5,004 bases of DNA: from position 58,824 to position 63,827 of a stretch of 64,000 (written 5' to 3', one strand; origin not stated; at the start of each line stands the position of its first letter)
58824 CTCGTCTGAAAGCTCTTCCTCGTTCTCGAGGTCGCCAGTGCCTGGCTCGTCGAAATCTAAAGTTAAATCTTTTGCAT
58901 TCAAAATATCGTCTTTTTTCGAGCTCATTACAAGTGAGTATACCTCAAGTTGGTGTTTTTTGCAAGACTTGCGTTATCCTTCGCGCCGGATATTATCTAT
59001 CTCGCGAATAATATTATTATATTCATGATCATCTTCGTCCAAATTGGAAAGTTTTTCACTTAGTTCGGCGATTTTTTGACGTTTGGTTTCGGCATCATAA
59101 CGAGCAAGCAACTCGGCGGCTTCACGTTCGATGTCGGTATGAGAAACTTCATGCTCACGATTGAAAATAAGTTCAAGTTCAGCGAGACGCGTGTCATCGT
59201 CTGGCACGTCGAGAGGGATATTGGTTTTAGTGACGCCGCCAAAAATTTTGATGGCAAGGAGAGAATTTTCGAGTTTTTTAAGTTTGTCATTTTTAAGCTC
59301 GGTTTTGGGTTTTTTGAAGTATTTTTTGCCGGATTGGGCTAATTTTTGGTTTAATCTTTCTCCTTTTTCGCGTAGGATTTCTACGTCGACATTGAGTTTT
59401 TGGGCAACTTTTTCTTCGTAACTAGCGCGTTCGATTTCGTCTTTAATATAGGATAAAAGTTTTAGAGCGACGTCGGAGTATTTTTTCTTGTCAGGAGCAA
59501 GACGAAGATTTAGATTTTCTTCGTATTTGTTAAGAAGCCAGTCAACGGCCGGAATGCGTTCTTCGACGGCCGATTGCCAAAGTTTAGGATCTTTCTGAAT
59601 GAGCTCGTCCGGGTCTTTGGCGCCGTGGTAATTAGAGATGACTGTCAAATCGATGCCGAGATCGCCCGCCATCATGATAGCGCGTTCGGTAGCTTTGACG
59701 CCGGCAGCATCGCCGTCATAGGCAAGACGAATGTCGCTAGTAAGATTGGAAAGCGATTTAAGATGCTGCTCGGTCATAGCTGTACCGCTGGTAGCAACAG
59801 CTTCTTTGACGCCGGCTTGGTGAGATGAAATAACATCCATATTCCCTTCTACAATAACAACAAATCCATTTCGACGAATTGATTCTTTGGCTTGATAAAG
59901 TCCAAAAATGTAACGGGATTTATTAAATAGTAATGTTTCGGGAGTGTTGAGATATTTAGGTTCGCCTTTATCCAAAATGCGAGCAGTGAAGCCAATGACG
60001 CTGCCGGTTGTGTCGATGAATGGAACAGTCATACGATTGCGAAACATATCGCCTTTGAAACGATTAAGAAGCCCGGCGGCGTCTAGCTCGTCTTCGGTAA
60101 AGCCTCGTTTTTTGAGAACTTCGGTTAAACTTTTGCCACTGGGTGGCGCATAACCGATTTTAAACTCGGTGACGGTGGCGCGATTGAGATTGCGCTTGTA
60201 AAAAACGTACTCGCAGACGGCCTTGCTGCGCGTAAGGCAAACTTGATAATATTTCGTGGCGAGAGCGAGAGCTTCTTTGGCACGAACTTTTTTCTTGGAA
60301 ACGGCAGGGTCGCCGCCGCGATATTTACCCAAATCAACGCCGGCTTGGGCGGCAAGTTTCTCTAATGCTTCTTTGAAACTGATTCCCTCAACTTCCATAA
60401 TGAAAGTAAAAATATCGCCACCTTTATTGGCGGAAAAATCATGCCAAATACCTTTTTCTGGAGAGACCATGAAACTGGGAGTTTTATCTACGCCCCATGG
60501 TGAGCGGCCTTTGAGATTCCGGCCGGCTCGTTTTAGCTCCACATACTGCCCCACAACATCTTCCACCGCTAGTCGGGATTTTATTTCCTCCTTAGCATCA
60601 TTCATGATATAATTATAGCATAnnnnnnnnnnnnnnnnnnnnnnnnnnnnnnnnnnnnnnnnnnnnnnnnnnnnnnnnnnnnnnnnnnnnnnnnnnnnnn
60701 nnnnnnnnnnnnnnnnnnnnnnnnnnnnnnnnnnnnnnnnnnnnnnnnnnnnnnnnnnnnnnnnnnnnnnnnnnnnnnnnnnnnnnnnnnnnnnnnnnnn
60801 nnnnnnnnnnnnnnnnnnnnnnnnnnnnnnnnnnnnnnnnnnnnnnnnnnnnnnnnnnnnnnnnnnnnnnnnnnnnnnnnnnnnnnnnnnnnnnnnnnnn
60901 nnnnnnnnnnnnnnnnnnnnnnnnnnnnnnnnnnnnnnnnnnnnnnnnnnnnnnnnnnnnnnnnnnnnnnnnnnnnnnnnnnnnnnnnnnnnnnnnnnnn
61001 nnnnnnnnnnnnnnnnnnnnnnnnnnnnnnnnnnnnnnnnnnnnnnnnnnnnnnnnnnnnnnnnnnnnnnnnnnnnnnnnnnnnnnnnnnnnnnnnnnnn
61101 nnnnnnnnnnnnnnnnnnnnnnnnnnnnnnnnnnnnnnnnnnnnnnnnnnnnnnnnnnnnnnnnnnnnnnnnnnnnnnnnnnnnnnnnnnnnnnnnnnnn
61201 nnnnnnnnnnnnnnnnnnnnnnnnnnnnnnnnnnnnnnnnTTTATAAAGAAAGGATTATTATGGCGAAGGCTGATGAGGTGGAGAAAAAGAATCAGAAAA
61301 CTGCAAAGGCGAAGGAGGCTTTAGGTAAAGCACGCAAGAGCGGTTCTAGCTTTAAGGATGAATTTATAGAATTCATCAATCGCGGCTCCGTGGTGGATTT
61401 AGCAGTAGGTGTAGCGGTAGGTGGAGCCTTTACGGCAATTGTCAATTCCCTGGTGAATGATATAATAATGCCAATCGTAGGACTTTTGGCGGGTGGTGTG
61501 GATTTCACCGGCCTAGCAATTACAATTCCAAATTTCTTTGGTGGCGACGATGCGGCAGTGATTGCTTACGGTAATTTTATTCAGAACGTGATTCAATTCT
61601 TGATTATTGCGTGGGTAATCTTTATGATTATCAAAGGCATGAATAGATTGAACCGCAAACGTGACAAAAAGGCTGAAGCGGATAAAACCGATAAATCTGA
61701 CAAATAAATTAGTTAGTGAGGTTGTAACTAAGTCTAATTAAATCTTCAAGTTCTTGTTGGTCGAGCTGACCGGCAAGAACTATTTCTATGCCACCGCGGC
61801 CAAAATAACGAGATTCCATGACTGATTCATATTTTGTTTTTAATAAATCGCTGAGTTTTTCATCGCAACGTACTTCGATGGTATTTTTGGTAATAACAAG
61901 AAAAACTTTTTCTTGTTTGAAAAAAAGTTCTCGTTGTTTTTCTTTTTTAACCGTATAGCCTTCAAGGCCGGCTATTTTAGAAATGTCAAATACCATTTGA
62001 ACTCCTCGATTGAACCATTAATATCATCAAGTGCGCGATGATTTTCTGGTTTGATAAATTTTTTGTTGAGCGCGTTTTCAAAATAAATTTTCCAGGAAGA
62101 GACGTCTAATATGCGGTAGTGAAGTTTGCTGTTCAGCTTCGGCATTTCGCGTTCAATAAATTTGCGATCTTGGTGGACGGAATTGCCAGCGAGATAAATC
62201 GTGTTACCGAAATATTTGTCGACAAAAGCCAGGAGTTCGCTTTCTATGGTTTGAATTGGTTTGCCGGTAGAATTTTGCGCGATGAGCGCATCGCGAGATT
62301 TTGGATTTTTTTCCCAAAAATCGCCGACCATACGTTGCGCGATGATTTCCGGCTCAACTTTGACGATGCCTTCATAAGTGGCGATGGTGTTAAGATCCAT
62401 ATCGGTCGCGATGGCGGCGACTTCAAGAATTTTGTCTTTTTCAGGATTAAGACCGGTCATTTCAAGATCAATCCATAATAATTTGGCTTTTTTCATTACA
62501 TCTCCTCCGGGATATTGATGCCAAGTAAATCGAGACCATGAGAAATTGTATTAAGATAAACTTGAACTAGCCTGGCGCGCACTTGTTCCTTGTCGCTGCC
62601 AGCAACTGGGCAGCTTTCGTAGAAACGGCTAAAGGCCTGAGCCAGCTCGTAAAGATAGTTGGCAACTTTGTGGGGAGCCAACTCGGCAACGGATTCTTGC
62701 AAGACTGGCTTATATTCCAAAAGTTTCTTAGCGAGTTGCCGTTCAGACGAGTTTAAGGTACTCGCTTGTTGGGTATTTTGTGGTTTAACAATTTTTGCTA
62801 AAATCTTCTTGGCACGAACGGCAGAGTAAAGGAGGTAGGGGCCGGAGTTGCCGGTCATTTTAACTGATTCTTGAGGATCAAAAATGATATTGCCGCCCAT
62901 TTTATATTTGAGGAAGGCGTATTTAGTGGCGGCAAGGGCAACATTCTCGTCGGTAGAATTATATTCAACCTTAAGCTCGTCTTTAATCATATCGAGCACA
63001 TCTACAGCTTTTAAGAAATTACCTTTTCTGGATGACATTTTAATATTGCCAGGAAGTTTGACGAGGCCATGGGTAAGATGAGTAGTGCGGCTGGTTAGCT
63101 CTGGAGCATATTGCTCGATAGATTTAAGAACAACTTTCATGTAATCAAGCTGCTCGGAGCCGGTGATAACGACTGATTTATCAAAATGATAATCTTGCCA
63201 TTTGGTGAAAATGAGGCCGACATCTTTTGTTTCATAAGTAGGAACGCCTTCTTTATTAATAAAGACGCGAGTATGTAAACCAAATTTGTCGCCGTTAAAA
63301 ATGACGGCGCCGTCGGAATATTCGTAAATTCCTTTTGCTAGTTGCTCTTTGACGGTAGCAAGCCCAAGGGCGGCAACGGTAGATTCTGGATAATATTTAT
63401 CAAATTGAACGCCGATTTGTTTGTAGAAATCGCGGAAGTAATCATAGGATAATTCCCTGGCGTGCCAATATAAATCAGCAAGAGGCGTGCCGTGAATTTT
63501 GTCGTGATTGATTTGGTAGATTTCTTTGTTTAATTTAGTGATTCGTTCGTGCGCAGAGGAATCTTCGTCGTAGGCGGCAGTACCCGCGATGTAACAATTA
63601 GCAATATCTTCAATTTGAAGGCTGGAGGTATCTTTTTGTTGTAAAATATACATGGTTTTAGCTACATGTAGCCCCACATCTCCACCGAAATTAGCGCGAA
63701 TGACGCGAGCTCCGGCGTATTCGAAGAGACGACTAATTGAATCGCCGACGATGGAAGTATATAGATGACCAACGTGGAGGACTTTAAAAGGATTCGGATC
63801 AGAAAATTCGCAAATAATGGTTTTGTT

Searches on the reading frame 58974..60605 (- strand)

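Call 68: search_protein_families(library=pfam, proteins=[window:58974-60605:-], max_evalue=0.0001)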
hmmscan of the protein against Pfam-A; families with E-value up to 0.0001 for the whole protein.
window:58974-60605:- (543 aa): 7 families
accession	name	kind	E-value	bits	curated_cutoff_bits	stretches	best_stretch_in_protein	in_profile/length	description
PF08275.17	DNAG_N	-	1.7e-29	103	26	1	120-240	2-128/128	DNA primase catalytic core, N-terminal domain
PF01807.25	Zn_ribbon_DnaG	-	2.3e-24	85.5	24.9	1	5-92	6-93/98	CHC2 zinc finger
PF13155.12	Toprim_2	-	1.5e-19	70.6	22.1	1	250-336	1-88/88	Toprim-like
PF13662.12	Toprim_4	-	4.5e-16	59.3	25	1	249-323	3-84/85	Toprim domain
PF01751.28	Toprim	-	1e-10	42.1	23.1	1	249-313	2-80/96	Toprim domain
PF10410.14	DnaB_bind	-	1.4e-08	35.3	20.6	1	355-409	2-56/56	DnaB-helicase binding domain of primase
PF13362.12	Toprim_3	-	2.3e-05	25.2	27.2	1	249-338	2-91/95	Toprim domain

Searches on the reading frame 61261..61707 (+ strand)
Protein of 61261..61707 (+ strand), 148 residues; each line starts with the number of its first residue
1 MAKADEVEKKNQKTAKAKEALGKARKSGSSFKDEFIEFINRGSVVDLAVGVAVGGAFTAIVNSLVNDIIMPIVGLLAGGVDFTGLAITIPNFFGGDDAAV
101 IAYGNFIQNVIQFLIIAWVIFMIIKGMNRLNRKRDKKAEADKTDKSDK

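Call 68: search_protein_families(library=pfam, proteins=[window:61261-61707:+], max_evalue=0.0001)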
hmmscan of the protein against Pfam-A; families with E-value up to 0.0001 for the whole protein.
window:61261-61707:+ (148 aa): 1 family
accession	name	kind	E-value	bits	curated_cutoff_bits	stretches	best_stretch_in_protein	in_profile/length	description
PF01741.23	MscL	-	1.1e-37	129.6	27.4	1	33-142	3-107/123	Large-conductance mechanosensitive channel, MscL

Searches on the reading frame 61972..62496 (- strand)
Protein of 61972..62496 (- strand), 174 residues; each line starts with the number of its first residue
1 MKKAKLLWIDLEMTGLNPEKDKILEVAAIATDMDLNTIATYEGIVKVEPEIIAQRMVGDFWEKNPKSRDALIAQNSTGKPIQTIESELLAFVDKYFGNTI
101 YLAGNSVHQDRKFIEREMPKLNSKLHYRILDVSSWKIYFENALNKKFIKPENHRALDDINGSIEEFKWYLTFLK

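Call 68: search_protein_families(library=pfam, proteins=[window:61972-62496:-], max_evalue=0.0001)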
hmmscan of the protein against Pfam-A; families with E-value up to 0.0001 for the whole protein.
window:61972-62496:- (174 aa): 1 family
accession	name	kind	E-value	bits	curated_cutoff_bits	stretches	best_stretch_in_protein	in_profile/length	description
PF00929.31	RNase_T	-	8.4e-24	85.4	24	1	7-166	1-164/164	Exonuclease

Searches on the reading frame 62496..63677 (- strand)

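Call 68: search_protein_families(library=pfam, proteins=[window:62496-63677:-], max_evalue=0.0001)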
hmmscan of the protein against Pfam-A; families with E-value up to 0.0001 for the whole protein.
window:62496-63677:- (393 aa): 2 families
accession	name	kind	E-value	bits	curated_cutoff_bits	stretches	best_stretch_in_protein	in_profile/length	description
PF05746.21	DALR_1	-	6.9e-29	100.7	22.3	1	282-393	1-117/117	DALR anticodon binding domain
PF00750.26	tRNA-synt_1d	-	3.8e-15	56.1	23.3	1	5-237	77-304/349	tRNA synthetases class I (R), catalytic domain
